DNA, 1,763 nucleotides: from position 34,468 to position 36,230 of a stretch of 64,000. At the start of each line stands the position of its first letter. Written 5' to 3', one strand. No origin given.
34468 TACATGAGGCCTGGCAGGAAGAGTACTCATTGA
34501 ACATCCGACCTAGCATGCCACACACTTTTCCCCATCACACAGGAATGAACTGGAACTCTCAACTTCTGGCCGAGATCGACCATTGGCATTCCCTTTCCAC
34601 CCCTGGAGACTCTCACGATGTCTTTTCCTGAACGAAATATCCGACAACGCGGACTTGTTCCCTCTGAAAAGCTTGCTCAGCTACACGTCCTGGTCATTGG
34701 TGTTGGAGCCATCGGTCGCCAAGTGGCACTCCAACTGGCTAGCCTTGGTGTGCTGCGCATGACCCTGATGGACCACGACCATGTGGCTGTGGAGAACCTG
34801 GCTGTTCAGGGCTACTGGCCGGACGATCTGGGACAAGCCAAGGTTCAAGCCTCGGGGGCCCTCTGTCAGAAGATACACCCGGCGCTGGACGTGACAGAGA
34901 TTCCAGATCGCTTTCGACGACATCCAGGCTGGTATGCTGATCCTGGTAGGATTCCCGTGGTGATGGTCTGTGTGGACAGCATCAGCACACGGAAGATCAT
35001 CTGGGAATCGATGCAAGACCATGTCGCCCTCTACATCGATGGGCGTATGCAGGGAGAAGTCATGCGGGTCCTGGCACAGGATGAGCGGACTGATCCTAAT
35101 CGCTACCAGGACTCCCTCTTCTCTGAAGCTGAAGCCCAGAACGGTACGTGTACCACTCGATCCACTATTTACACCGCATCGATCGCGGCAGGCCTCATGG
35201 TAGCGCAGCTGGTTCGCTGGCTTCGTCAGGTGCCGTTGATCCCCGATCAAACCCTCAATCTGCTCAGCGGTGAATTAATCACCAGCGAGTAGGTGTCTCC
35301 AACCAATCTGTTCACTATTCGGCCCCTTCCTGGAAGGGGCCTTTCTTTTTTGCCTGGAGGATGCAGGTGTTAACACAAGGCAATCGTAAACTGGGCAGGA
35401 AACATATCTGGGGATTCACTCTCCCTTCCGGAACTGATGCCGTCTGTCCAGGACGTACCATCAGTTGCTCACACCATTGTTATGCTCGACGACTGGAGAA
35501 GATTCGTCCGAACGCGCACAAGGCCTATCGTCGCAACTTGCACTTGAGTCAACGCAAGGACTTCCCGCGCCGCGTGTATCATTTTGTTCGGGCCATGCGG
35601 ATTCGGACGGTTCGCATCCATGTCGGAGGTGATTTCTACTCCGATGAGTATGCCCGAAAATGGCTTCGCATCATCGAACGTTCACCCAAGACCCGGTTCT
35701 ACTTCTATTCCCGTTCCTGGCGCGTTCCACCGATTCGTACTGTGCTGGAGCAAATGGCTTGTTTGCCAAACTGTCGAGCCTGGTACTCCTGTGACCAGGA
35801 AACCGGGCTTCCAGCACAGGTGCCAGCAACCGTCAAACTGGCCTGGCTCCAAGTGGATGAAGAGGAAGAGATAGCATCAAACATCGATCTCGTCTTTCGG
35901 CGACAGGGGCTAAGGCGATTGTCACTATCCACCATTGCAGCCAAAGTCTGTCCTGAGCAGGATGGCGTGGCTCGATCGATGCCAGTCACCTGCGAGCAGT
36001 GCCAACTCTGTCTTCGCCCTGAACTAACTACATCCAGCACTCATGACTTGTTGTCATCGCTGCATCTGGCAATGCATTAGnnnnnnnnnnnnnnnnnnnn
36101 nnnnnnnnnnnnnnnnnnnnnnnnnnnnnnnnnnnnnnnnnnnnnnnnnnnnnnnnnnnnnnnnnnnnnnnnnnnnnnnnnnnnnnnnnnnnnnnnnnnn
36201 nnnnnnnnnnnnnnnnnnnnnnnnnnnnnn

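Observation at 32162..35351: Ubiquitin-like conjugation cassette 1 (Ubl - E2 - JAMM - E1) on an integrase-bounded island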

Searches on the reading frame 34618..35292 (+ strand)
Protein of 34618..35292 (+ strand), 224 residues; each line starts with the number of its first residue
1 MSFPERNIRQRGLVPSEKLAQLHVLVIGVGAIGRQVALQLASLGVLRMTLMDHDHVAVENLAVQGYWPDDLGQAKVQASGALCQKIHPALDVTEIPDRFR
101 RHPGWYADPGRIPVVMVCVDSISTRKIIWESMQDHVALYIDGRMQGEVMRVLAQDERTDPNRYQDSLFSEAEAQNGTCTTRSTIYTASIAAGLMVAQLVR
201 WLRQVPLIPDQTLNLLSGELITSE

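Call 3: search_protein_families(library=pfam, proteins=[window:34618-35292:+], max_evalue=1)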
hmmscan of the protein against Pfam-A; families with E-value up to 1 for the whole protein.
window:34618-35292:+ (224 aa): 11 families
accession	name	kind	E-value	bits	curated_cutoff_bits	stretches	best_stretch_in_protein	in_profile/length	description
PF00899.27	ThiF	-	2.6e-25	89.4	28.1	1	15-206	14-206/238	ThiF family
PF02826.25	2-Hacid_dh_C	-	0.00083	19.2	25.1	1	11-62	26-76/178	D-isomer specific 2-hydroxyacid dehydrogenase, NAD binding domain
PF02558.23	ApbA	-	0.0016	18.5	22.2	1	24-126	1-81/150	Ketopantoate reductase PanE/ApbA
PF02254.24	TrkA_N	-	0.0036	18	23.8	1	24-65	1-41/116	TrkA-N domain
PF01488.26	Shikimate_DH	-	0.016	15.7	24.3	1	17-63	8-54/138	Shikimate / quinate 5-dehydrogenase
PF03435.24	Sacchrp_dh_NADP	-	0.033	15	25.1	1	24-62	1-40/129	Saccharopine dehydrogenase NADP binding domain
PF01266.30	DAO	-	0.041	13.8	27.9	1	23-56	1-34/353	FAD dependent oxidoreductase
PF03721.20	UDPG_MGDP_dh_N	-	0.067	13.2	27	1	24-62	3-40/187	UDP-glucose/GDP-mannose dehydrogenase family, NAD binding domain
PF07992.20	Pyr_redox_2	-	0.086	12.7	26.1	1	17-53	138-173/291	Pyridine nucleotide-disulphide oxidoreductase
PF02737.24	3HCDH_N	-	0.096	13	22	1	24-61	2-38/180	3-hydroxyacyl-CoA dehydrogenase, NAD binding domain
PF10708.14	DUF2510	-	0.46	10.7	24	1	103-111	1-9/35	Protein of unknown function (DUF2510)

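Call 4: search_protein_families(library=padloc, proteins=[window:34618-35292:+], max_evalue=1)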
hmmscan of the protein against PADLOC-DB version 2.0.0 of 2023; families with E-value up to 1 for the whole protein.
window:34618-35292:+ (224 aa): 33 families (the best 25 are shown)
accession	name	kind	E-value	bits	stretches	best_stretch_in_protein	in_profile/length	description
PDLC00848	E1-E2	-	7.8e-14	48.9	1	6-102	360-455/607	E1-E2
PDLC00832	E1-E2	-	9.9e-14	48.4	1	16-97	333-414/588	E1-E2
PDLC00837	E1-E2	-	2.8e-12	44.2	1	16-100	320-408/593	E1-E2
PDLC00829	E1-E2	-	3.2e-12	44.3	1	14-128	164-279/426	E1-E2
PDLC00855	E1-E2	-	1.8e-11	41.8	1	9-94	290-375/579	E1-E2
PDLC00847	E1-E2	-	2.3e-11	40.8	1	10-157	275-424/523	E1-E2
PDLC00828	E1-E2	-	5.8e-11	40.3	1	15-94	169-248/431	E1-E2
PDLC00835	E1-E2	-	8e-11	39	1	10-144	363-496/778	E1-E2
PDLC00839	E1-E2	-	1e-10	38.5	1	6-88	356-437/602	E1-E2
PDLC00844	E1-E2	-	2.2e-10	37.8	1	11-82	266-337/489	E1-E2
PDLC00836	E1-E2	-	5.4e-10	36.5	1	16-97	336-418/602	E1-E2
PDLC00851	E1-E2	-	1.5e-09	35.2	1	17-94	236-310/491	E1-E2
PDLC00843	E1-E2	-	1.5e-09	34.9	1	16-61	313-358/575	E1-E2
PDLC00845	E1-E2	-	2.3e-09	34.3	1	7-92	289-373/571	E1-E2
PDLC00856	E1-E2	-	1.2e-08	31.9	1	18-101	319-402/573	E1-E2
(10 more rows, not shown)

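Call 5: search_protein_families(library=ncbifam, proteins=[window:34618-35292:+], max_evalue=1)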
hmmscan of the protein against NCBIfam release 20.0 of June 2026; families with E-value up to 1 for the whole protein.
window:34618-35292:+ (224 aa): 34 families (the best 25 are shown)
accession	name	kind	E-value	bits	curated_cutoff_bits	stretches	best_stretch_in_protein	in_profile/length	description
TIGR02356.1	adenyl_thiF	equivalog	3.2e-18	65.9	275.25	1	15-185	15-185/203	thiazole biosynthesis adenylyltransferase ThiF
NF006395.0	PRK08644.1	equivalog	6.9e-18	65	159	1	16-135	25-143/215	sulfur carrier protein ThiS adenylyltransferase ThiF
NF004281.0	PRK05690.1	subfamily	4.2e-17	62.2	266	1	13-180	24-190/250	molybdopterin-synthase adenylyltransferase MoeB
TIGR02355.1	moeB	equivalog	1.3e-12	47.6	376.55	1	15-170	18-175/240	molybdopterin-synthase adenylyltransferase MoeB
TIGR02354.1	thiF_fam2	equivalog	3.1e-12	46.8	152.2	1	16-95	16-95/200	thiamine biosynthesis protein ThiF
NF004111.0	PRK05600.1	equivalog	3.2e-11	43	437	1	13-102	33-123/371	ThiF family adenylyltransferase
NF006444.0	PRK08762.1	equivalog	8.9e-11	41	449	1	16-157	142-286/387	molybdopterin-synthase adenylyltransferase MoeB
NF058523.1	6A-MBL_cap2_3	equivalog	1.4e-09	37.1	320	1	20-93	297-369/665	anti-phage 6A-MBL system cap2_3 protein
TIGR03736.1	PRTRC_ThiF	hypoth_equivalog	3.5e-09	36.3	144.75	1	20-135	10-130/245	PRTRC system ThiF family protein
NF006077.0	PRK08223.1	equivalog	4e-09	35.8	266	1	9-99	13-107/296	hypothetical protein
NF047750.1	SAMPActivE1UbaA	equivalog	1.2e-08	34.6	450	1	17-127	28-138/270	SAMP-activating enzyme E1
NF006204.0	PRK08328.1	equivalog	4.4e-08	33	339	1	5-134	11-141/231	hypothetical protein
NF009123.0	PRK12475.1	subfamily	1.3e-07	31.2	510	1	16-76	19-80/338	MoeB/ThiF family adenylyltransferase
NF011696.0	PRK15116.1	equivalog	1.4e-07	31.5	304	1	17-98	26-108/268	tRNA cyclic N6-threonylcarbamoyladenosine(37) synthase TcdA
NF005902.0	PRK07878.1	equivalog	5.4e-06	25.5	647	1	15-93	36-115/392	adenylyltransferase/sulfurtransferase MoeZ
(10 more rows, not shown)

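Call 67: search_protein_families(library=phrogs, proteins=[window:34618-35292:+], max_evalue=0.01)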
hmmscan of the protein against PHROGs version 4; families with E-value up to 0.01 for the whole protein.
window:34618-35292:+ (224 aa): 3 families
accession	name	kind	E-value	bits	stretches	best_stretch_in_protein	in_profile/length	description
phrog_19840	-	unknown function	7.2e-13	49.6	1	17-134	119-238/367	-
phrog_15670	-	unknown function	1.8e-06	28.6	1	23-200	23-197/228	-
phrog_37075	-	unknown function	8.3e-06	26.4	1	19-100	20-102/256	-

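Call 81: search_solved_structures(query=window:34618-35292:+, max_evalue=0.001, show_alignments=2)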
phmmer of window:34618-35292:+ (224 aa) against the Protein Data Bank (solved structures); distinct sequences matched with E-value up to 0.001: 33.
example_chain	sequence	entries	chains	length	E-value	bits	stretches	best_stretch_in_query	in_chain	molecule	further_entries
1zud_1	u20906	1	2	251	2.8e-09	40.3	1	16-128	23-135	Adenylyltransferase thiF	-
1zfn_A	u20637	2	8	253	2.9e-09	40.3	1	16-128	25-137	Adenylyltransferase thiF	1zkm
8se9_A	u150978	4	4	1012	4e-09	39.8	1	16-128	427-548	Ubiquitin-like modifier-activating enzyme 7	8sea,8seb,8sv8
8oif_A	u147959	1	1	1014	4e-09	39.8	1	16-128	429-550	Ubiquitin-like modifier-activating enzyme 7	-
9jtc_A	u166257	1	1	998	4.7e-08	36.4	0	16-95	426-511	UBA7 protein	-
1jw9_B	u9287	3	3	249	1e-07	35.3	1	16-126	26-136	MOLYBDOPTERIN BIOSYNTHESIS MOEB PROTEIN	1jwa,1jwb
4d7a_A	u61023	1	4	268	6.6e-07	32.6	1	17-142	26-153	TRNA THREONYLCARBAMOYLADENOSINE DEHYDRATASE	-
4yed_A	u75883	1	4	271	6.8e-07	32.6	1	17-142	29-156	tRNA threonylcarbamoyladenosine dehydratase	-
4d79_A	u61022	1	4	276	7.1e-07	32.5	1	17-142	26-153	TRNA THREONYLCARBAMOYLADENOSINE DEHYDRATASE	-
4rdh_A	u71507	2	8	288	7.8e-07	32.4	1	17-126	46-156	tRNA threonylcarbamoyladenosine dehydratase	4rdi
8vy5_A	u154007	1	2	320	1.6e-06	31.4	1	5-103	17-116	SUMO-activating enzyme subunit 1, N-terminally processed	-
5um6_A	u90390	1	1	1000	1.8e-06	31.2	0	16-81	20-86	Ubiquitin-activating enzyme E1 1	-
4ii2_A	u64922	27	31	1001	1.8e-06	31.2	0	16-81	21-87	Ubiquitin-activating enzyme E1 1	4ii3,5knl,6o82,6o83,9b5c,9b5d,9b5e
1y8q_A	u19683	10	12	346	1.9e-06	31.1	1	5-103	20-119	Ubiquitin-like 1 activating enzyme E1A | SUMO-activating enzyme subunit 1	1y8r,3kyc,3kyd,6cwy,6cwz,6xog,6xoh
9dqb_A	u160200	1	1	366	2.1e-06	31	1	5-103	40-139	SUMO-activating enzyme subunit 1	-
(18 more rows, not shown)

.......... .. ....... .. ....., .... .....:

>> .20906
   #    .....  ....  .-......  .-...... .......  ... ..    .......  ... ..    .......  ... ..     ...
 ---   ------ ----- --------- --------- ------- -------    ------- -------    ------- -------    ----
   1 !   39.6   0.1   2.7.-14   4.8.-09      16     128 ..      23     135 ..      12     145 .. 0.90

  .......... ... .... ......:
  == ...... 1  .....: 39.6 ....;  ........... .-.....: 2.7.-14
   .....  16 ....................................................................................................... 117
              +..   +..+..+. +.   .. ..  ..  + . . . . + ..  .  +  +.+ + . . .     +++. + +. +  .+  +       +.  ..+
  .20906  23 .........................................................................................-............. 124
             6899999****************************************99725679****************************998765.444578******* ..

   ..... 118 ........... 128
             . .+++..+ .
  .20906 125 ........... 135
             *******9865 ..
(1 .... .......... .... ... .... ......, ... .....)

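Call 103: search_solved_structures(query=A9, max_evalue=0.001, show_alignments=3)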
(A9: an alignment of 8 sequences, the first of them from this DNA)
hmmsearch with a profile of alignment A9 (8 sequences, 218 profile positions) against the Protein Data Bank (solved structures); distinct sequences matched with E-value up to 0.001: 76 (the best 60 are shown).
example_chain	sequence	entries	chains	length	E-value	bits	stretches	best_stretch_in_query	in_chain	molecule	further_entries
1zud_1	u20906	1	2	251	1.8e-15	60.3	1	15-125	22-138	Adenylyltransferase thiF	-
1zfn_A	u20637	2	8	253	1.8e-15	60.2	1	15-125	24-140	Adenylyltransferase thiF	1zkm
8se9_A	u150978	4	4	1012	1.2e-14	57.6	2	16-119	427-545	Ubiquitin-like modifier-activating enzyme 7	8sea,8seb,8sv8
8oif_A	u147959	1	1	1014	1.2e-14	57.6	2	16-119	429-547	Ubiquitin-like modifier-activating enzyme 7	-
1jw9_B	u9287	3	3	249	2.4e-14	56.6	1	12-140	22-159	MOLYBDOPTERIN BIOSYNTHESIS MOEB PROTEIN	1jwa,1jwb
5ff5_A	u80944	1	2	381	5.5e-14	55.4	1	9-98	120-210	PaaA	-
9jtc_A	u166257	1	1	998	8.5e-14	54.8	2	16-104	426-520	UBA7 protein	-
5tr4_A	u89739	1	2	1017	1.1e-13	54.4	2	18-117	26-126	Ubiquitin-activating enzyme E1 1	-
3cmm_A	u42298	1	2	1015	2.5e-13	53.2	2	18-117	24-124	Ubiquitin-activating enzyme E1 1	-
6nya_A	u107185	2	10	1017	2.5e-13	53.2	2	18-117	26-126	Ubiquitin-activating enzyme E1 1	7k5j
5l6h_A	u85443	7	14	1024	2.5e-13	53.2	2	18-117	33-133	Ubiquitin-activating enzyme E1 1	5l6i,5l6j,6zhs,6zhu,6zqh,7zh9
4nnj_A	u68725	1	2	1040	2.6e-13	53.2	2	18-117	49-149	Ubiquitin-activating enzyme E1 1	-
9qgg_B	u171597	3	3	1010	4.1e-13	52.5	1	16-96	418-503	E1 ubiquitin-activating enzyme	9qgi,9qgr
6zht_C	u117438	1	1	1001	8e-13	51.6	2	18-117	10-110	Ubiquitin-activating enzyme E1 1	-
4ii2_A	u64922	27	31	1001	8.9e-13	51.4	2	17-115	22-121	Ubiquitin-activating enzyme E1 1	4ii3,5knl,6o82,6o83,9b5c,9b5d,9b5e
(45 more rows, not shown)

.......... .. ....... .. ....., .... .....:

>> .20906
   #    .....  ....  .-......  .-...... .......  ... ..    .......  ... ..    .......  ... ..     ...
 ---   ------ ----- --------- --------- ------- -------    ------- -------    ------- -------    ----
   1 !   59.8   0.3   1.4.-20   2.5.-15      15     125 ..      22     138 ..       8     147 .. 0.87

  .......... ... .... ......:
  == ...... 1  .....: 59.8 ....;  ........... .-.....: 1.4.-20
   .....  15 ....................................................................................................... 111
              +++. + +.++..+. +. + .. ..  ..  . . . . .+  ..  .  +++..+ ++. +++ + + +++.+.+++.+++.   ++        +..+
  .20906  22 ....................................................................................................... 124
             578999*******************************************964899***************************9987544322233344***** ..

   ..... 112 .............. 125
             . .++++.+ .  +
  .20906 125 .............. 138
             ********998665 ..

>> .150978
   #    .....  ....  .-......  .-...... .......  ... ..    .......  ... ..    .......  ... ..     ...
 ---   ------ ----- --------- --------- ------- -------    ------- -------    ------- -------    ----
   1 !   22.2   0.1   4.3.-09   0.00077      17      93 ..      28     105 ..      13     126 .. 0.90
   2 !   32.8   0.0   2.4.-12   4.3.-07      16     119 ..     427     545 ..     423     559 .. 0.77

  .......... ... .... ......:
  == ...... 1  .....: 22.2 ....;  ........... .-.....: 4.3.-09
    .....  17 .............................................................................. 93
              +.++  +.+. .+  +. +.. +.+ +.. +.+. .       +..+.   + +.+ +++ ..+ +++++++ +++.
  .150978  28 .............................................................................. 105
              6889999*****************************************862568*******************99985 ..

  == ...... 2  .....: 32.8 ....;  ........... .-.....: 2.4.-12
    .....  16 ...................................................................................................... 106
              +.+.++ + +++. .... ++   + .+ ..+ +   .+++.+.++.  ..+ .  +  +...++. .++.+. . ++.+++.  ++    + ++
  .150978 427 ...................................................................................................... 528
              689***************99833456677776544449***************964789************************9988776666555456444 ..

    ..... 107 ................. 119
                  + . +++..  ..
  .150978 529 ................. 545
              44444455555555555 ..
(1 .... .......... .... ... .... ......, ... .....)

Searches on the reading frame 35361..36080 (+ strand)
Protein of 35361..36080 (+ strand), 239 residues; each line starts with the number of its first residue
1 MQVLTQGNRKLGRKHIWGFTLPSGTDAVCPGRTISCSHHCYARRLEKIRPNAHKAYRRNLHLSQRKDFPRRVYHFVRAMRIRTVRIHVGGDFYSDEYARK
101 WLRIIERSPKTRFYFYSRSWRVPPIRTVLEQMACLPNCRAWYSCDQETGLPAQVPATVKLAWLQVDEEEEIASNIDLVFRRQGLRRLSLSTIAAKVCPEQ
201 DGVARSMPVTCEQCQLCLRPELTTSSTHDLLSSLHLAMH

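Call 3: search_protein_families(library=pfam, proteins=[window:35361-36080:+], max_evalue=1)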
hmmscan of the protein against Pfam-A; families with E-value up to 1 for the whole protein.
window:35361-36080:+ (239 aa): 1 family
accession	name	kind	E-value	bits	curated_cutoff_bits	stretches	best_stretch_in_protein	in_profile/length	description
PF17338.8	GP88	-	2e-34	119.8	24.4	1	3-218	2-228/230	Gene product 88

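Call 4: search_protein_families(library=padloc, proteins=[window:35361-36080:+], max_evalue=1)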
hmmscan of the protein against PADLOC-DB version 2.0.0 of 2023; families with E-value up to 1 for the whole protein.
window:35361-36080:+ (239 aa): 0 families

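Call 5: search_protein_families(library=ncbifam, proteins=[window:35361-36080:+], max_evalue=1)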
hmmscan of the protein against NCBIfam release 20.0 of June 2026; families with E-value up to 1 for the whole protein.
window:35361-36080:+ (239 aa): 2 families
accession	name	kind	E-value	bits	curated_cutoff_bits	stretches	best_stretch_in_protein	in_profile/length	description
NF008939.0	PRK12292.2-1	equivalog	0.14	10.9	335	1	160-226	12-80/391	ATP phosphoribosyltransferase regulatory subunit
NF049877.1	GlucurArabfur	equivalog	0.16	9.5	1800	1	84-120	1061-1095/1400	beta-d-glucuronidase/beta-L-arabinofuranosidase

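Call 67: search_protein_families(library=phrogs, proteins=[window:35361-36080:+], max_evalue=0.01)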
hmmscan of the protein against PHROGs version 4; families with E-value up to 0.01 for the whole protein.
window:35361-36080:+ (239 aa): 2 families
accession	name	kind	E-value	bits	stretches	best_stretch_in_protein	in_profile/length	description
phrog_1392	-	unknown function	1.5e-26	94.4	1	19-221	72-270/296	-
phrog_2554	-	unknown function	0.0002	21.5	1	26-116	346-428/529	-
